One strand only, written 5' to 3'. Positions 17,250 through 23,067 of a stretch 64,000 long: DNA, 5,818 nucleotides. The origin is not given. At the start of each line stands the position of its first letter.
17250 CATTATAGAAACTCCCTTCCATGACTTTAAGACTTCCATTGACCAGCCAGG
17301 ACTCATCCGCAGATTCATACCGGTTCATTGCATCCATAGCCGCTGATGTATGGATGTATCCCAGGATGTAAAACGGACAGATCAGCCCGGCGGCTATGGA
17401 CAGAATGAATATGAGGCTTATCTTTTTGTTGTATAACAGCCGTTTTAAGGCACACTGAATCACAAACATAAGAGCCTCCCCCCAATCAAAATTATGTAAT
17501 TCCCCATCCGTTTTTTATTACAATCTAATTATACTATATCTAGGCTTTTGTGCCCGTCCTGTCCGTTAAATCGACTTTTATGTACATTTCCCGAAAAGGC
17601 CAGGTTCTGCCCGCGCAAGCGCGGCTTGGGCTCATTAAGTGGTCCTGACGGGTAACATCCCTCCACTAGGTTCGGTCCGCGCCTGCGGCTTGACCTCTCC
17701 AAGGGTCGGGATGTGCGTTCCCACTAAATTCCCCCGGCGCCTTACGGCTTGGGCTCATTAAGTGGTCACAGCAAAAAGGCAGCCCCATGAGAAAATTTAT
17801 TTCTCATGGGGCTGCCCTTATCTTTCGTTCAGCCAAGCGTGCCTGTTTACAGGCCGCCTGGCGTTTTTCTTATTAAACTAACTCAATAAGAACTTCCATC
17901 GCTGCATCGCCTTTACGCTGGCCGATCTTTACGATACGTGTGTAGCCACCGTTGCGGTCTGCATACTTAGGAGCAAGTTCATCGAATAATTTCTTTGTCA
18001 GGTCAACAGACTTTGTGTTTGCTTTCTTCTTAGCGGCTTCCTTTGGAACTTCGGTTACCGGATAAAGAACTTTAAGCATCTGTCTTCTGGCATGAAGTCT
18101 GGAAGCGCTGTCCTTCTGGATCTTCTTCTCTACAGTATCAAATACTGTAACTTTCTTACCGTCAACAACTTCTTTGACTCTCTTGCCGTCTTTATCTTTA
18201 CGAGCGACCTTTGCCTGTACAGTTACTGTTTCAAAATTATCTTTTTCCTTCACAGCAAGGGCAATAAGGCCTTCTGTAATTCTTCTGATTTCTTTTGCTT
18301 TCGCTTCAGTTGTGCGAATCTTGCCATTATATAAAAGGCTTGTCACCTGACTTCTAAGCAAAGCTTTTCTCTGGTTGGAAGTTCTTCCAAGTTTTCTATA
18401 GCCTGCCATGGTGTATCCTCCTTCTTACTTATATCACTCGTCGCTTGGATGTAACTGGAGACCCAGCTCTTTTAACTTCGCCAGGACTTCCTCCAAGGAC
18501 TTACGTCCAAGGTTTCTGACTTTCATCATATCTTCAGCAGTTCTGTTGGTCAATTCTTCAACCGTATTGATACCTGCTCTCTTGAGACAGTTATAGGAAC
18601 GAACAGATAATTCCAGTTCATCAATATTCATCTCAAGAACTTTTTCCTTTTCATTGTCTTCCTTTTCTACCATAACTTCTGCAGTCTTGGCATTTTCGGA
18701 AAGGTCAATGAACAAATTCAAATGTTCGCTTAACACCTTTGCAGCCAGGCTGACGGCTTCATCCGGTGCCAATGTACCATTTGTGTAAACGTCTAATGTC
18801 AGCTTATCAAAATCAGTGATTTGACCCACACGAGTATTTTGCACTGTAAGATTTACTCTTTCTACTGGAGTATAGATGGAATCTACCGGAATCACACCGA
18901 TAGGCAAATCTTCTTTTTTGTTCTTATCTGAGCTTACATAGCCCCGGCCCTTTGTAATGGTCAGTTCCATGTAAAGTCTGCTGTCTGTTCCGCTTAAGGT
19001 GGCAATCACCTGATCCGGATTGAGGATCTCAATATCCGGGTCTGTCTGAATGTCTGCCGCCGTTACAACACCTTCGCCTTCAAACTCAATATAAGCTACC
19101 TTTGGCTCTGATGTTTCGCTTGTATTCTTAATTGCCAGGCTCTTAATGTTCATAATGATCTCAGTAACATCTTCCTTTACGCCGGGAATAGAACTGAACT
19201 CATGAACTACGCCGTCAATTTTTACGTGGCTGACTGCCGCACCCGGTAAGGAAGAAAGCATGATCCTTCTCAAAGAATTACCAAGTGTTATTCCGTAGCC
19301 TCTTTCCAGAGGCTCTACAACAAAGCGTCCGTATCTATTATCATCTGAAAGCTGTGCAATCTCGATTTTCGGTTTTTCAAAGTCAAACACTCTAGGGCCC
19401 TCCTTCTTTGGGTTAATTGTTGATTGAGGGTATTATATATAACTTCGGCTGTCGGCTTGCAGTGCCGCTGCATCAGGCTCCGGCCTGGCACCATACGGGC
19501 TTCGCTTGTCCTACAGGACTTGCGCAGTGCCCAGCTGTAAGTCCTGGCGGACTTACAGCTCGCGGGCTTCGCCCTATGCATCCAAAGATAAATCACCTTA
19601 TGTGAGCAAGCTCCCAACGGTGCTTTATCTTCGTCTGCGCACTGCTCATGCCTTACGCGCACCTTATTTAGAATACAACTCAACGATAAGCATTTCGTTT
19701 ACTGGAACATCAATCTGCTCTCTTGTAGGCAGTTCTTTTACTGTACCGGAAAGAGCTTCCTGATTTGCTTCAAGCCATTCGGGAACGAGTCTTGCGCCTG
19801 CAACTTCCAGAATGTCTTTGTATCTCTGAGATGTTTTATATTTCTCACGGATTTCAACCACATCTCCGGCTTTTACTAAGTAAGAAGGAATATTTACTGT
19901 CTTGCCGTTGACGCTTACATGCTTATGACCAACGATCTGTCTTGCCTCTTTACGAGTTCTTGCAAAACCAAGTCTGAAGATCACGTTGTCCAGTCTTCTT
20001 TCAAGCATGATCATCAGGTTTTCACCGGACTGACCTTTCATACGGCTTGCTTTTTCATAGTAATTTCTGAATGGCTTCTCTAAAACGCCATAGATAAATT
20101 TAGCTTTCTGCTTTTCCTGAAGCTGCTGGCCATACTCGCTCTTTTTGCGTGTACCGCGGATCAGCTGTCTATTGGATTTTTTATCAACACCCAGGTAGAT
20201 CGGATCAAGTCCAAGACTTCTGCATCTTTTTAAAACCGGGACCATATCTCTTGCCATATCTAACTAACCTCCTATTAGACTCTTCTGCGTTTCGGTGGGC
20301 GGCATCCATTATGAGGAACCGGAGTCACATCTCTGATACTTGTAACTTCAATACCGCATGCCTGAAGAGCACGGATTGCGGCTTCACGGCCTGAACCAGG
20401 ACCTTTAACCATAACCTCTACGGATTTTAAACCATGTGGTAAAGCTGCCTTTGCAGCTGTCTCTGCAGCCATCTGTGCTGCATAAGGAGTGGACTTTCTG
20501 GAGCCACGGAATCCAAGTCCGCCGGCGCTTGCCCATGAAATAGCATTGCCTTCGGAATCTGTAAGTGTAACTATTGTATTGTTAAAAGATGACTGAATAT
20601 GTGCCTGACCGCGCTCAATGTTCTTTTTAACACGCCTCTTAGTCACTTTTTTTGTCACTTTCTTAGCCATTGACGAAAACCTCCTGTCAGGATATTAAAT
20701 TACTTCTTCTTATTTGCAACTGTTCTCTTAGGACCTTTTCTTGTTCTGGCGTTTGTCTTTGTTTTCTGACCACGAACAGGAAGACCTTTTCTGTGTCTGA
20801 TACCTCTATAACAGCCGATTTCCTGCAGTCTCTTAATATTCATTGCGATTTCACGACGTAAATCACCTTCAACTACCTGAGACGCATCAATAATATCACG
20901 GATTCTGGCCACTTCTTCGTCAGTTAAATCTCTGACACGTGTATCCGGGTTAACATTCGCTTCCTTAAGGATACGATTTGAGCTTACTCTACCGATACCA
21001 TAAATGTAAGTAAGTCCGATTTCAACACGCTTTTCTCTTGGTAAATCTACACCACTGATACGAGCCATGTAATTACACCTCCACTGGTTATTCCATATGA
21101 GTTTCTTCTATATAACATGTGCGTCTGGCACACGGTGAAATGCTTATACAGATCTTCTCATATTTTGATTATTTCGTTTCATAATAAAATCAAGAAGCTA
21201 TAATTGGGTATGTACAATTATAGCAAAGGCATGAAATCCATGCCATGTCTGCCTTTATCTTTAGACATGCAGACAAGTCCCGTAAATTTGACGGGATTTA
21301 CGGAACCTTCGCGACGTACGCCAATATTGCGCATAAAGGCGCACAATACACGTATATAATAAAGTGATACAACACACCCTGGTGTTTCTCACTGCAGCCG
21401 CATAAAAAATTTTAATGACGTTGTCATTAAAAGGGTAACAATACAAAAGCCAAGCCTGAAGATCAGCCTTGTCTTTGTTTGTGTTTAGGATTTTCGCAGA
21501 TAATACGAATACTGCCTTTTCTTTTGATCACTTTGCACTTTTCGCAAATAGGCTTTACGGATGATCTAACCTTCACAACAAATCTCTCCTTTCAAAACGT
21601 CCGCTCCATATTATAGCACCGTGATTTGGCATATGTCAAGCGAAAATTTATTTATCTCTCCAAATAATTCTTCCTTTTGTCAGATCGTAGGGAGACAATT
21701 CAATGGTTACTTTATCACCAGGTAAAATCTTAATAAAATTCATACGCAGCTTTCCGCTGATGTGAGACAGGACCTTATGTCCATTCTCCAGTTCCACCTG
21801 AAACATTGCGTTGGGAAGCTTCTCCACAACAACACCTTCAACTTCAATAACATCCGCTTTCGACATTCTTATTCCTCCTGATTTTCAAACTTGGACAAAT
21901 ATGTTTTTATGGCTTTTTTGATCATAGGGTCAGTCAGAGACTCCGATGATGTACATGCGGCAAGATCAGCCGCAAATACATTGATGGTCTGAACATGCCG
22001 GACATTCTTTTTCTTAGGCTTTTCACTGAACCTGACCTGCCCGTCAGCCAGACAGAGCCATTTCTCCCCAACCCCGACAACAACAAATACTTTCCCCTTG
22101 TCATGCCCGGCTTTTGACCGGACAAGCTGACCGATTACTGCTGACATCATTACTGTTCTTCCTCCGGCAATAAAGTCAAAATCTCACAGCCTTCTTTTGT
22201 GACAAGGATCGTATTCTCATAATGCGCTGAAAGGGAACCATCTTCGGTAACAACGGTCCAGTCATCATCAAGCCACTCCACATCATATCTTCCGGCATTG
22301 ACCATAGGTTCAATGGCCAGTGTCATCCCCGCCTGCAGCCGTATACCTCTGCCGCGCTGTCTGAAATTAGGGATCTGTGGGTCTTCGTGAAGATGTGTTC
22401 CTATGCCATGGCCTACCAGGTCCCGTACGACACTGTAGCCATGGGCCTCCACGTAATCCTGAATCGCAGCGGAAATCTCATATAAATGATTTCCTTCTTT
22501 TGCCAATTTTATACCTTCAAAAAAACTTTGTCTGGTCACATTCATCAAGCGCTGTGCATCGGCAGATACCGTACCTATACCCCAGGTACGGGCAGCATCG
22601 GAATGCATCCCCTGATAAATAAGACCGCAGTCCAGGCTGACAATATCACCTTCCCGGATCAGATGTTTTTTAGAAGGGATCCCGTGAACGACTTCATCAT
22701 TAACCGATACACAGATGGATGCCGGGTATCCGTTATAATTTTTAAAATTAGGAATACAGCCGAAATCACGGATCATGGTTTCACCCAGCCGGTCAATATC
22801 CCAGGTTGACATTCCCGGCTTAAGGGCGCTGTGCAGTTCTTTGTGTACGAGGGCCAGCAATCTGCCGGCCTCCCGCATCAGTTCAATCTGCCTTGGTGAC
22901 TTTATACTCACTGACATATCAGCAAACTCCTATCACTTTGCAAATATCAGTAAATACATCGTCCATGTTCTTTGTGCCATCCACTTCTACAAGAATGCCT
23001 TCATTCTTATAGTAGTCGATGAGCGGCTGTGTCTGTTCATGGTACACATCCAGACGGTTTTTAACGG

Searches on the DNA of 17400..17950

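Call 85: search_rna_families(source=window, start=17400, end=17950, threshold=evalue, max_evalue=0.1)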
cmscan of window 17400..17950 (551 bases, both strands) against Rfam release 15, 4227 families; matches with E-value up to 0.1: 2.
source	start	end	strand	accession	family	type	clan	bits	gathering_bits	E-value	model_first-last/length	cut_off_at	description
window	17762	17835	-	RF00257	mir-194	Gene; miRNA;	-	23.5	52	0.0057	1-82/82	no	mir-194 microRNA precursor family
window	17775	17819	-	RF03739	mir-4529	Gene; miRNA;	-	22.6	88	0.076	16-68/83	no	mir-4529 microRNA precursor family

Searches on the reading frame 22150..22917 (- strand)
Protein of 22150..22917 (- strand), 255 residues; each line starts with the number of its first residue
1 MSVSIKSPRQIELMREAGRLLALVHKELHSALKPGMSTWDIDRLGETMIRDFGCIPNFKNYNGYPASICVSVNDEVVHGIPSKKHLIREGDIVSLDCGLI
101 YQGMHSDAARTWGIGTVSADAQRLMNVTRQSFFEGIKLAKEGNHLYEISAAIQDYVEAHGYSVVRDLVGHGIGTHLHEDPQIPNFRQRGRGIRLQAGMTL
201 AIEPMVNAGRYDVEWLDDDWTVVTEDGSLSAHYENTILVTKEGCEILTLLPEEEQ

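Call 5: search_protein_families(library=pfam, proteins=[window:22150-22917:-], max_evalue=0.01)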
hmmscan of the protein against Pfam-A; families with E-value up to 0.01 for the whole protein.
window:22150-22917:- (255 aa): 1 family
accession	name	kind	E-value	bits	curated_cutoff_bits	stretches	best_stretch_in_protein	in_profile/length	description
PF00557.29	Peptidase_M24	-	3.1e-52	177.8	23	1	12-241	1-208/208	Metallopeptidase family M24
